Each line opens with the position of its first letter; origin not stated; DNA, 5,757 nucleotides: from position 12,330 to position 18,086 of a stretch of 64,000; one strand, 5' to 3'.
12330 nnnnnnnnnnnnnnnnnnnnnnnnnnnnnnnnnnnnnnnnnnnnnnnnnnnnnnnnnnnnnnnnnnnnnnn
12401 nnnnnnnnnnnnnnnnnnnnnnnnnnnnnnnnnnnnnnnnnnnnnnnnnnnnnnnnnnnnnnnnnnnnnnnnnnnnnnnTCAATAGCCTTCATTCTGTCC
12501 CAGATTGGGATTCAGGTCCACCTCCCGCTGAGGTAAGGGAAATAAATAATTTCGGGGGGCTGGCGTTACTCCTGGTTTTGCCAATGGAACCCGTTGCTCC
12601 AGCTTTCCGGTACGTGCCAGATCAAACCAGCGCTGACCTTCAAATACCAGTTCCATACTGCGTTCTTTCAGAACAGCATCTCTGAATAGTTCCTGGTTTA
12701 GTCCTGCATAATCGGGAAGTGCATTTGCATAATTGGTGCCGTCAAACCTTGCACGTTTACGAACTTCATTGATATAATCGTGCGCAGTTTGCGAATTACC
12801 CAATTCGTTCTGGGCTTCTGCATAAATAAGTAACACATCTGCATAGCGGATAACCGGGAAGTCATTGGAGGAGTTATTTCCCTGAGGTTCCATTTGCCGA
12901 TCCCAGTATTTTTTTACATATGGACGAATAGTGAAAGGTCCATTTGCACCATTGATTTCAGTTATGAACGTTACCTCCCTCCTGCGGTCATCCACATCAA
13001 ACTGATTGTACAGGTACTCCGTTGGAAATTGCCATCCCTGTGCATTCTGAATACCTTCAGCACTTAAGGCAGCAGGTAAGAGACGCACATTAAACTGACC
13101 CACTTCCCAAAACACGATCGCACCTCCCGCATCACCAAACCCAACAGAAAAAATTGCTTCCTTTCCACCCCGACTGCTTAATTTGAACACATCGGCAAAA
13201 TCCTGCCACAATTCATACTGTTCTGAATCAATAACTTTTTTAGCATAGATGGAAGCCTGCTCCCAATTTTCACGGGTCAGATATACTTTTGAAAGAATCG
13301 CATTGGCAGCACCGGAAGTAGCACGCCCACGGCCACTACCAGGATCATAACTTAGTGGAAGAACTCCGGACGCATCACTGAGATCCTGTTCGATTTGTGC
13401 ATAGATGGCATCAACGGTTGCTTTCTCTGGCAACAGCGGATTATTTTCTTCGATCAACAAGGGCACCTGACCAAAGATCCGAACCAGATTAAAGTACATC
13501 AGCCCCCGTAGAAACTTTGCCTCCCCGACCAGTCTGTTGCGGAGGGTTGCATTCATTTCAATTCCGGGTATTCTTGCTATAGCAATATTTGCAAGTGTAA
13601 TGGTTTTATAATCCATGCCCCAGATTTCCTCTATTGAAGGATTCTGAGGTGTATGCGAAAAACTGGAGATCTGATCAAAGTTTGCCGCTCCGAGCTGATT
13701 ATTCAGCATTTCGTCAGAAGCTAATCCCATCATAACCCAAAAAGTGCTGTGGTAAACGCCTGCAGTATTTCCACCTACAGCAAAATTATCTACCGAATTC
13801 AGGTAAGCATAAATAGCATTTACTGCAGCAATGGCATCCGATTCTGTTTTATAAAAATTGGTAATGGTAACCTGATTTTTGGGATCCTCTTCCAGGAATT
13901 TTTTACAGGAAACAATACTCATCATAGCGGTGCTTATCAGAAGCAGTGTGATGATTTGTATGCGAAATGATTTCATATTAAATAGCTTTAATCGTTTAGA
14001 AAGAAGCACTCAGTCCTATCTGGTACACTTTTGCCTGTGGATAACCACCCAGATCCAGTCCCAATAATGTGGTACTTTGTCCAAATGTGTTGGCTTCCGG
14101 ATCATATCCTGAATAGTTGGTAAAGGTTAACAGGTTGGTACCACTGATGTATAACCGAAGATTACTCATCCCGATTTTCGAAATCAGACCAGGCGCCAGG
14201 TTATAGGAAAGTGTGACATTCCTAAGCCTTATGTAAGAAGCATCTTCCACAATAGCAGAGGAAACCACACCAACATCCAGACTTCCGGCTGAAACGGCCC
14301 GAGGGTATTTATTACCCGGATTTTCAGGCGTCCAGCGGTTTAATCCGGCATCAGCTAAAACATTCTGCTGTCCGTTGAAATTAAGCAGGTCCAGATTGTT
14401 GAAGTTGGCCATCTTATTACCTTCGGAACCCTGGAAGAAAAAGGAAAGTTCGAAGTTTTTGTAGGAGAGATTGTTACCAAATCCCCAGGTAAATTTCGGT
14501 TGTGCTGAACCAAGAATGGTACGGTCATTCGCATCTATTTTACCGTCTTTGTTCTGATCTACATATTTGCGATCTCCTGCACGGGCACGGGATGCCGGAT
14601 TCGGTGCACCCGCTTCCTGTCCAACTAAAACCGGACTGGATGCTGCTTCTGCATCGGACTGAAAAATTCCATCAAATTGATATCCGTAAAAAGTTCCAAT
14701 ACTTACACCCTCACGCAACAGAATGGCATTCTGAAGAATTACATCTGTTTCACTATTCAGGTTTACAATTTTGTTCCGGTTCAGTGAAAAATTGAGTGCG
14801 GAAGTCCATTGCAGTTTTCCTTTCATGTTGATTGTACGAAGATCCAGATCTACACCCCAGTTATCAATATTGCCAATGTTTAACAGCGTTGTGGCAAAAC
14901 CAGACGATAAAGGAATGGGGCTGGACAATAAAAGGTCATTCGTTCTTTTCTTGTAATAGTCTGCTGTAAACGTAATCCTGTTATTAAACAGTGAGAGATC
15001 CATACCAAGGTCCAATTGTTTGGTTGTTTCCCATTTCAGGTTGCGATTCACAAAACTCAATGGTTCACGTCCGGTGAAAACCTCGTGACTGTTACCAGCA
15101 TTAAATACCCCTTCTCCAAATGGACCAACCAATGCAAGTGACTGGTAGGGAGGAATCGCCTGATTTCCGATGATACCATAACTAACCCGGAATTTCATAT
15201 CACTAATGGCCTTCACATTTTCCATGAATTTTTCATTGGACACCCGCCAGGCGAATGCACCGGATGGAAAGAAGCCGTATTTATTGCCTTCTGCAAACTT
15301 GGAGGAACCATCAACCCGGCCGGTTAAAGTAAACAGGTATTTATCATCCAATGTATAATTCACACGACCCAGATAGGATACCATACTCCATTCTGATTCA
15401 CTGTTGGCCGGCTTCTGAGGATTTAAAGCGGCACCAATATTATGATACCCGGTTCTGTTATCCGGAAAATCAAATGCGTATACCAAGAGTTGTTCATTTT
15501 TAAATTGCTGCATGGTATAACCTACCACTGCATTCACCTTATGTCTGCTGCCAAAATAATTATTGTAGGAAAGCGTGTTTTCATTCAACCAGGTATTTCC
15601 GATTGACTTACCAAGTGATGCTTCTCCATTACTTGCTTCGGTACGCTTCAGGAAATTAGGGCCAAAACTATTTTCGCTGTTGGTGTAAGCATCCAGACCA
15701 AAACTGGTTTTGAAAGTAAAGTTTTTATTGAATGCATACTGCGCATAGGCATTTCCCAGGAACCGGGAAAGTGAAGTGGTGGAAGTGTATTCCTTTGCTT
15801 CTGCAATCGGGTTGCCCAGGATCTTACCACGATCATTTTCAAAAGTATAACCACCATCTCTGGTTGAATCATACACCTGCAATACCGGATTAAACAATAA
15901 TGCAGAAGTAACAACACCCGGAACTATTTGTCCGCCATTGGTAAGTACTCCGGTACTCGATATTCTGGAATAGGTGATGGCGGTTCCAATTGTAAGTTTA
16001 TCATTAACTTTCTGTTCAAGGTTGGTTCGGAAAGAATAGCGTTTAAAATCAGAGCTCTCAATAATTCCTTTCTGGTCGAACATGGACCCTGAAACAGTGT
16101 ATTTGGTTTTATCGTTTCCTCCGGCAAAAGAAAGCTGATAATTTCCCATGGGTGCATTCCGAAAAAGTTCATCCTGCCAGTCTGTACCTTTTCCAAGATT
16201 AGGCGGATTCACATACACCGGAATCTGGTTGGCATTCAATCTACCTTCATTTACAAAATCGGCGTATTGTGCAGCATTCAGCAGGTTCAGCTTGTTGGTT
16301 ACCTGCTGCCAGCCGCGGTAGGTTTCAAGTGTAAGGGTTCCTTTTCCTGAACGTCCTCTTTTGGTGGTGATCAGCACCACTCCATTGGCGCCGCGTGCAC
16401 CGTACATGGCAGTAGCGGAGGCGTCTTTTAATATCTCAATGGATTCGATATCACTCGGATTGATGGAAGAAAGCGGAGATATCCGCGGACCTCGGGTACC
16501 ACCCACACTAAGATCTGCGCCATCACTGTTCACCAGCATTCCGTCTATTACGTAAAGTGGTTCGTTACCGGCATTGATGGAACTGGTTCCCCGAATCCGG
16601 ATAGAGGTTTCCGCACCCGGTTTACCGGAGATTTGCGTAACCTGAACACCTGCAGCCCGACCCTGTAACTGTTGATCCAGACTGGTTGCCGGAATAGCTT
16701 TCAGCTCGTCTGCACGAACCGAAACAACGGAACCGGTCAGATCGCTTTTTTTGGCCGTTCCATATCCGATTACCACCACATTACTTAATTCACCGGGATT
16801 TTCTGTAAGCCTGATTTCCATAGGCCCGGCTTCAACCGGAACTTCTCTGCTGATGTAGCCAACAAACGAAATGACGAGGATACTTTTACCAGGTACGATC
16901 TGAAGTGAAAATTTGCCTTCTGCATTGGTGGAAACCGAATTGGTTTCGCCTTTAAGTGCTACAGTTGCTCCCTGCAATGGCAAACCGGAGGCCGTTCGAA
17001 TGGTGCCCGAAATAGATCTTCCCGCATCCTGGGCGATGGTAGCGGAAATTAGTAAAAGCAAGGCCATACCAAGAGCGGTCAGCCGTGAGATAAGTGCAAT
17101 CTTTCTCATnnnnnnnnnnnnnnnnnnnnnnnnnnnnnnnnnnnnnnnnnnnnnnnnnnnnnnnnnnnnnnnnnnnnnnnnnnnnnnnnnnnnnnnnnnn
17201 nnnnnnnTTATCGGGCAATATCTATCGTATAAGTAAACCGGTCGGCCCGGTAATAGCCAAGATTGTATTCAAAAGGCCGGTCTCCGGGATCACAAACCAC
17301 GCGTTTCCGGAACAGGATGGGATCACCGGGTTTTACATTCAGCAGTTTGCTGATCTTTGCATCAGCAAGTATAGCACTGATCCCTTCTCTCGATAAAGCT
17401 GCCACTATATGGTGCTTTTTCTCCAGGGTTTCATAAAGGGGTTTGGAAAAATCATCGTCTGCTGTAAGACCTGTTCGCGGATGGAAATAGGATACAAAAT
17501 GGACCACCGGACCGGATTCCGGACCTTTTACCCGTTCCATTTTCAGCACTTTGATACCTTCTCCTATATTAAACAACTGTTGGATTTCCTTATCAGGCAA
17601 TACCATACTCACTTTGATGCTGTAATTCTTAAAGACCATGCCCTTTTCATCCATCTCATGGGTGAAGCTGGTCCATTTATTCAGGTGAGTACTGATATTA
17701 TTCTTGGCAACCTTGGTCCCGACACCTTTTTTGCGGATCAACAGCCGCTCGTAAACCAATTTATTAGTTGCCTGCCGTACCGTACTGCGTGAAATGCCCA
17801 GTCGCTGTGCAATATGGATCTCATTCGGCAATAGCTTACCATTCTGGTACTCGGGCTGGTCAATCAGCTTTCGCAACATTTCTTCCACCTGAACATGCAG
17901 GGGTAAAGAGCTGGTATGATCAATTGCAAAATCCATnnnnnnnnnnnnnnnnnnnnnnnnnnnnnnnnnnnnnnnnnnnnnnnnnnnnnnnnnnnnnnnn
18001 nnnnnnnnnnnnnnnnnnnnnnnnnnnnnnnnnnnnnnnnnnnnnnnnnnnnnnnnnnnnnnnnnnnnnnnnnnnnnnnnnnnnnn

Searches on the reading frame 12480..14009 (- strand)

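Call 85: search_protein_families(library=pfam, proteins=[window:12480-14009:-], max_evalue=0.0001)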
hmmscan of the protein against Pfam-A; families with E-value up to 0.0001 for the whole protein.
window:12480-14009:- (509 aa): 2 families
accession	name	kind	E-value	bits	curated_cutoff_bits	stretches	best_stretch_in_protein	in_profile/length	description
PF07980.17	SusD_RagB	-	1.5e-40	140.2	23.1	1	362-509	132-297/297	SusD family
PF14322.12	SusD-like_3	-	5.2e-24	86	27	1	105-244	53-191/191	Starch-binding associating with outer membrane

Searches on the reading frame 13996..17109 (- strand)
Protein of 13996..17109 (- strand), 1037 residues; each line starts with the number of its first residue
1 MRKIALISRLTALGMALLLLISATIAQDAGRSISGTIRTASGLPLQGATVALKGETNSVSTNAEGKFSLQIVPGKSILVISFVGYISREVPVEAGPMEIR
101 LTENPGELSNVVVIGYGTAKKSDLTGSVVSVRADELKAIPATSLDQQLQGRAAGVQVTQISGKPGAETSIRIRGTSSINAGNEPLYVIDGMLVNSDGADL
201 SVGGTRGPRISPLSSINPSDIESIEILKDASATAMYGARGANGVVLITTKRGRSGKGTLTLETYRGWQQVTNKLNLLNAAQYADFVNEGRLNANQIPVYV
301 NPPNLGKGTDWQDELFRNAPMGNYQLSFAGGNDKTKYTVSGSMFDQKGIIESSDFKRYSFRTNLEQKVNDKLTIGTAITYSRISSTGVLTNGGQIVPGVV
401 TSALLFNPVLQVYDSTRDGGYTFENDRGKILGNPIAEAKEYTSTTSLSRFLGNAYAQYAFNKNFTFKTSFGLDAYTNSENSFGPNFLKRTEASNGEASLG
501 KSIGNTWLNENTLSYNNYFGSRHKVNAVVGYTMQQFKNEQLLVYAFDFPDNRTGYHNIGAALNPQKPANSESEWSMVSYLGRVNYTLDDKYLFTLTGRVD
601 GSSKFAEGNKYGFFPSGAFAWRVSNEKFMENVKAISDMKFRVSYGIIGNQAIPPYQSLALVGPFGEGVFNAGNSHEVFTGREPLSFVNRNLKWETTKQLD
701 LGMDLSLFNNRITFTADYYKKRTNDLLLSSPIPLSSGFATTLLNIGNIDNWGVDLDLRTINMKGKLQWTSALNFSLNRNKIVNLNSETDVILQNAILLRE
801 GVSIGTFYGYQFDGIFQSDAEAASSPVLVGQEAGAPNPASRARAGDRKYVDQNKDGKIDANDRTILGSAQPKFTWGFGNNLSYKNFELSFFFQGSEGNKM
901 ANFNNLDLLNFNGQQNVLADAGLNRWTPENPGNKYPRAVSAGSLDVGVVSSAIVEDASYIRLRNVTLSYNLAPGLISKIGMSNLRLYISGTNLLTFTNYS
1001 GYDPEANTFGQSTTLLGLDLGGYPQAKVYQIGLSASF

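Call 85: search_protein_families(library=pfam, proteins=[window:13996-17109:-], max_evalue=0.0001)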
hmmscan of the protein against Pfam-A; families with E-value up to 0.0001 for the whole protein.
window:13996-17109:- (1037 aa): 4 families
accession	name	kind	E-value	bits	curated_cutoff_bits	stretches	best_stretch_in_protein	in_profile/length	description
PF07715.20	Plug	-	4e-21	76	23.9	1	121-244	2-107/107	TonB-dependent Receptor Plug Domain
PF00593.30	TonB_dep_Rec_b-barrel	-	1.4e-18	68.4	27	1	414-993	23-436/436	TonB dependent receptor-like, beta-barrel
PF13715.12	CarbopepD_reg_2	-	4.2e-14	52.8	32.2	1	33-113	1-88/88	CarboxypepD_reg-like domain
PF13620.12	CarboxypepD_reg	-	8.6e-11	42.5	32.3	1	32-94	1-71/82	Carboxypeptidase regulatory-like domain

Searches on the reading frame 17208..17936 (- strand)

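Call 85: search_protein_families(library=pfam, proteins=[window:17208-17936:-], max_evalue=0.0001)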
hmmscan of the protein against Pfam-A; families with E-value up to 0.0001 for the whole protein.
window:17208-17936:- (242 aa): 2 families
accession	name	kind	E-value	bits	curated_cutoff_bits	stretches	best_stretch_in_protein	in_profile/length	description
PF07702.18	UTRA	-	8.7e-27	94.1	23.8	1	99-234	3-140/141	UTRA domain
PF00392.27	GntR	-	4.5e-16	58.7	27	1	15-76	3-64/64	Bacterial regulatory proteins, gntR family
